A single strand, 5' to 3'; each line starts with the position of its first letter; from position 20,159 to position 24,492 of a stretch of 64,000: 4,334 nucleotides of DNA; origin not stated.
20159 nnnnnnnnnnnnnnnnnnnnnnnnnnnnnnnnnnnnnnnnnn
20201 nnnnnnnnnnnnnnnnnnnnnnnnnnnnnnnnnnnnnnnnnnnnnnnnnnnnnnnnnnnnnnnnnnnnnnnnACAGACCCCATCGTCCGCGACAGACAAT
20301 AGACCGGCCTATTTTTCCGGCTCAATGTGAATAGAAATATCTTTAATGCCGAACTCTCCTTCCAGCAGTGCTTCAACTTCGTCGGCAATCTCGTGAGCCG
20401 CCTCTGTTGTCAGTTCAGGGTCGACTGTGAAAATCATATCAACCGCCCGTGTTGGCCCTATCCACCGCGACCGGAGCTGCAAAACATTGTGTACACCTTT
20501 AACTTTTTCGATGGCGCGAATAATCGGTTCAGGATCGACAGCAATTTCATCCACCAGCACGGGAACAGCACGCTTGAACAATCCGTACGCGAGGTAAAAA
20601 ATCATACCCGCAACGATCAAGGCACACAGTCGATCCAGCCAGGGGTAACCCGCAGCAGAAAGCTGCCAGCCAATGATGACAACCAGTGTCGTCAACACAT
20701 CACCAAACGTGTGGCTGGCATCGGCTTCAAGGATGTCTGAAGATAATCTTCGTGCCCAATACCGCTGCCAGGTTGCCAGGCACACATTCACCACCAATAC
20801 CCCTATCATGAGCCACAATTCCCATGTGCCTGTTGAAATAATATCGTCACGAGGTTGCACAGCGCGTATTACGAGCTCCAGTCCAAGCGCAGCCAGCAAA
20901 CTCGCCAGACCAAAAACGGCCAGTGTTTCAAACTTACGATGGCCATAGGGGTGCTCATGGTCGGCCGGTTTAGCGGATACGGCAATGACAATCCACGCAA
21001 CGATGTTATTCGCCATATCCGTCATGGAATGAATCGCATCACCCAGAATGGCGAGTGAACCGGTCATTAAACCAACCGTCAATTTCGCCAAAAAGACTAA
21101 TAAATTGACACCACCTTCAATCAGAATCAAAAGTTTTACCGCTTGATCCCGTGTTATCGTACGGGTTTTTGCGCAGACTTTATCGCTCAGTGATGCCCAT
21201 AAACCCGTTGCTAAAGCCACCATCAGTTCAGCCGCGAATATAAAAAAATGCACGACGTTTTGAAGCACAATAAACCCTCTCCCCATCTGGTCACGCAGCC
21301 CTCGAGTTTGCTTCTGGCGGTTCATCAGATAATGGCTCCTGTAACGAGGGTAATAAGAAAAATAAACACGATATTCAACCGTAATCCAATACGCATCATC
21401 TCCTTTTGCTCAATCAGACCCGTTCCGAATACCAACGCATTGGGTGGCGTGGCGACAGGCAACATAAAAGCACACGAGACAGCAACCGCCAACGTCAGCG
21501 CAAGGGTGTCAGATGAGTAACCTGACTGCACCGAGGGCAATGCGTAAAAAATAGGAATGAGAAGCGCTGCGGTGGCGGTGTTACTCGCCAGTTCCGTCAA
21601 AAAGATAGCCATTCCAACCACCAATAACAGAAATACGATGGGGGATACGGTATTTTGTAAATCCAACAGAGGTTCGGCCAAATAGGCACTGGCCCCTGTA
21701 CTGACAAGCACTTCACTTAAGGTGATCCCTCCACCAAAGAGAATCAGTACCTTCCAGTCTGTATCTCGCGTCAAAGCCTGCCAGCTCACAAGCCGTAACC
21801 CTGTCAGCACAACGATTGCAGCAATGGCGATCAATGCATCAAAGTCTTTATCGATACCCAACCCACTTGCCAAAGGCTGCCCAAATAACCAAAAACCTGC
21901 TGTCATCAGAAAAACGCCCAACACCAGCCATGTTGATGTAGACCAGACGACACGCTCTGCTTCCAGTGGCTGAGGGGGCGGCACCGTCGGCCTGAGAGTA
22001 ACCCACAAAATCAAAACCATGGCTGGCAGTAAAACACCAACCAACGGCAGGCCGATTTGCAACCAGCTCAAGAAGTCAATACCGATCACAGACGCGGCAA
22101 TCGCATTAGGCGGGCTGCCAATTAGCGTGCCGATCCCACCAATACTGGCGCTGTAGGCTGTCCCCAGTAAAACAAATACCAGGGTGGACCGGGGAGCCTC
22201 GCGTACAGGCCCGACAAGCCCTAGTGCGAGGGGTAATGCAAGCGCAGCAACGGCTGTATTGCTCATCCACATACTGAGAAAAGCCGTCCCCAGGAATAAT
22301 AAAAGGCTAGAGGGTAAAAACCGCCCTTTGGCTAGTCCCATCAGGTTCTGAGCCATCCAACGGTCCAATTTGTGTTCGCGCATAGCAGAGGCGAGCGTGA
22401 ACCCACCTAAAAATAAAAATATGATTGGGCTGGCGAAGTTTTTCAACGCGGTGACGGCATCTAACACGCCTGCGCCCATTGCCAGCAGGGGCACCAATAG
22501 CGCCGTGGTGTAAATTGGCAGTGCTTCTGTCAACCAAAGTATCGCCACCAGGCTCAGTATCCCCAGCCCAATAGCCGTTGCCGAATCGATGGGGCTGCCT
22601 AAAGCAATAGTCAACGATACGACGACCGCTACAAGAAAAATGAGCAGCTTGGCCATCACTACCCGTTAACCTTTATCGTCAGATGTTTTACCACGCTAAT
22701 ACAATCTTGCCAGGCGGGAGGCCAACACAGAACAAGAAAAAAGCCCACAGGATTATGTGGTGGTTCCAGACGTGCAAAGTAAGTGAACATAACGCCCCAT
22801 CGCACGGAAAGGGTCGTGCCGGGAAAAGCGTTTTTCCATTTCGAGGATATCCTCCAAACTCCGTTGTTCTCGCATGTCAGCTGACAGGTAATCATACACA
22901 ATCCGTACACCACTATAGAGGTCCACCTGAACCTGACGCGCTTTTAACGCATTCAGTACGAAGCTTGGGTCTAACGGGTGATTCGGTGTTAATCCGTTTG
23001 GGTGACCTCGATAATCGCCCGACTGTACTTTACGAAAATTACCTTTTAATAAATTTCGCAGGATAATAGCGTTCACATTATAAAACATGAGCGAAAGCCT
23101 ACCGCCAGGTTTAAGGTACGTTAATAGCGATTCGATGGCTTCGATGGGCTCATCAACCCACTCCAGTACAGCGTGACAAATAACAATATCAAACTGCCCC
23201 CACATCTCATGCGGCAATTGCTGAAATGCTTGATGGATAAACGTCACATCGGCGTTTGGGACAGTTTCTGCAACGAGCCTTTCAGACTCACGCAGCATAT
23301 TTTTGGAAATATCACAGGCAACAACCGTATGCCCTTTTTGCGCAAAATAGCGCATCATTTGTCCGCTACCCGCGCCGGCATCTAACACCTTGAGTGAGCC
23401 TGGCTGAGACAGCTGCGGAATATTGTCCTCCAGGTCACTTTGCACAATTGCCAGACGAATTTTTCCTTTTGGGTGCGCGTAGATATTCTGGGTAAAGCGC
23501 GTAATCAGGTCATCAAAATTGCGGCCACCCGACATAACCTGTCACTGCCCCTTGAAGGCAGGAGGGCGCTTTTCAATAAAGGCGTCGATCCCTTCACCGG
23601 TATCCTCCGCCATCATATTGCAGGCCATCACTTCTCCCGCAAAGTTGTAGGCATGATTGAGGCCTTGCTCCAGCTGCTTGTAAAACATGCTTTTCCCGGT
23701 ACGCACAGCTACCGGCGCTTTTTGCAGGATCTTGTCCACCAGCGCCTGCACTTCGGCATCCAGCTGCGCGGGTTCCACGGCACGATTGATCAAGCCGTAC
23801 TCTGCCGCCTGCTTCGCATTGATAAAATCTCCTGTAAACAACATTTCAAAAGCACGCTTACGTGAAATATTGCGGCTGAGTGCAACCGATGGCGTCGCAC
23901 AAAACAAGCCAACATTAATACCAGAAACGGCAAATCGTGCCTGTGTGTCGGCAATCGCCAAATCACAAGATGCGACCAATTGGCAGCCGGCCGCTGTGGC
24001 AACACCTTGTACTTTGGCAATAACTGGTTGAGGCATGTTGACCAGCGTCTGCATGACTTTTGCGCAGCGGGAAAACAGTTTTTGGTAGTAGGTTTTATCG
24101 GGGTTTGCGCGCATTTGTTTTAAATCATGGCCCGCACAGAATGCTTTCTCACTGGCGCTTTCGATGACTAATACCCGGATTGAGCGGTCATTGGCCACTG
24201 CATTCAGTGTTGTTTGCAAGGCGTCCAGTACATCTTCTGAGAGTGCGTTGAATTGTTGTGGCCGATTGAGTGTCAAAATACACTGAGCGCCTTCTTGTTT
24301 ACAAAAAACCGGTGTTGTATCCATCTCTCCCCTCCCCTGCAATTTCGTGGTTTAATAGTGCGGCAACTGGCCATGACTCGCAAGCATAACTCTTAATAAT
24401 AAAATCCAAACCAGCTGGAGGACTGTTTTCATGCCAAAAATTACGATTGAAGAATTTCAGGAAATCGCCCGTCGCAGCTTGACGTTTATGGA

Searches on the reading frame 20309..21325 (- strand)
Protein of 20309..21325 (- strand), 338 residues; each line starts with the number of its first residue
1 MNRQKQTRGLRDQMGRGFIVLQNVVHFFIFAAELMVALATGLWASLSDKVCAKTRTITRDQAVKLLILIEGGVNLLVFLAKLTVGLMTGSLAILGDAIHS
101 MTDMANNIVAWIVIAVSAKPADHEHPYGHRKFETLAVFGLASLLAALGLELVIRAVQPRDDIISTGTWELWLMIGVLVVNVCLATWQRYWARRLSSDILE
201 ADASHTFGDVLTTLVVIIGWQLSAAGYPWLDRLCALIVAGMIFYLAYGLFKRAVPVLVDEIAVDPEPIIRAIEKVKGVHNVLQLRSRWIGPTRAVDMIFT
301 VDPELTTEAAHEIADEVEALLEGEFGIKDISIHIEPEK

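Call 72: search_protein_families(library=pfam, proteins=[window:20309-21325:-], max_evalue=0.00001)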
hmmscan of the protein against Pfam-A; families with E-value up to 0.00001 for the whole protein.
window:20309-21325:- (338 aa): 2 families
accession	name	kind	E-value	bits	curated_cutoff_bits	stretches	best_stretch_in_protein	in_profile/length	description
PF01545.26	Cation_efflux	-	6.7e-40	137.4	26.6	1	72-258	6-198/198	Cation efflux family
PF16916.11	ZT_dimer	-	9.7e-18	64.4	26.7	1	266-337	7-78/78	Dimerisation domain of Zinc Transporter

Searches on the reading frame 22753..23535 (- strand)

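Call 73: search_protein_families(library=pfam, proteins=[window:22753-23535:-], max_evalue=0.0001)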
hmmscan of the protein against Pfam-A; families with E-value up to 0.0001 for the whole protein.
window:22753-23535:- (260 aa): 8 families
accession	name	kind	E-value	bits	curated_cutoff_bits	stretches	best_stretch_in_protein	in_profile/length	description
PF08241.18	Methyltransf_11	-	3.3e-20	72.9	21.2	1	51-148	1-94/95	Methyltransferase domain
PF08242.18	Methyltransf_12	-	5.4e-18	66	30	1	51-147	1-98/98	Methyltransferase domain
PF13649.12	Methyltransf_25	-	6e-18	65.8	27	1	50-145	1-97/97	Methyltransferase domain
PF13489.12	Methyltransf_23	-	1.7e-17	64.1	27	1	31-156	5-123/164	Methyltransferase domain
PF13847.12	Methyltransf_31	-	2e-14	53.9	27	1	48-153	5-113/145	Methyltransferase domain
PF01209.24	Ubie_methyltran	-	1.8e-08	34.5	20.1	1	48-150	49-152/233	ubiE/COQ5 methyltransferase family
PF08003.17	Methyltransf_9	-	2.9e-05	23.6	23.8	1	41-149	110-217/315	Protein of unknown function (DUF1698)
PF02353.26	CMAS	-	5.4e-05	23.1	27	1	44-128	61-141/273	Mycolic acid cyclopropane synthetase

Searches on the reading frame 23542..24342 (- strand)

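Call 73: search_protein_families(library=pfam, proteins=[window:23542-24342:-], max_evalue=0.0001)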
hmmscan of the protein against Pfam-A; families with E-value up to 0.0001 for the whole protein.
window:23542-24342:- (266 aa): 2 families
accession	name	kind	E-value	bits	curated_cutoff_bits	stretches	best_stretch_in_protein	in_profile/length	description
PF00378.25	ECH_1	-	1.6e-52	178.7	27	1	21-266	7-251/251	Enoyl-CoA hydratase/isomerase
PF16113.10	ECH_2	-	1e-30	107.8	27.2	1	22-203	3-186/335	Enoyl-CoA hydratase/isomerase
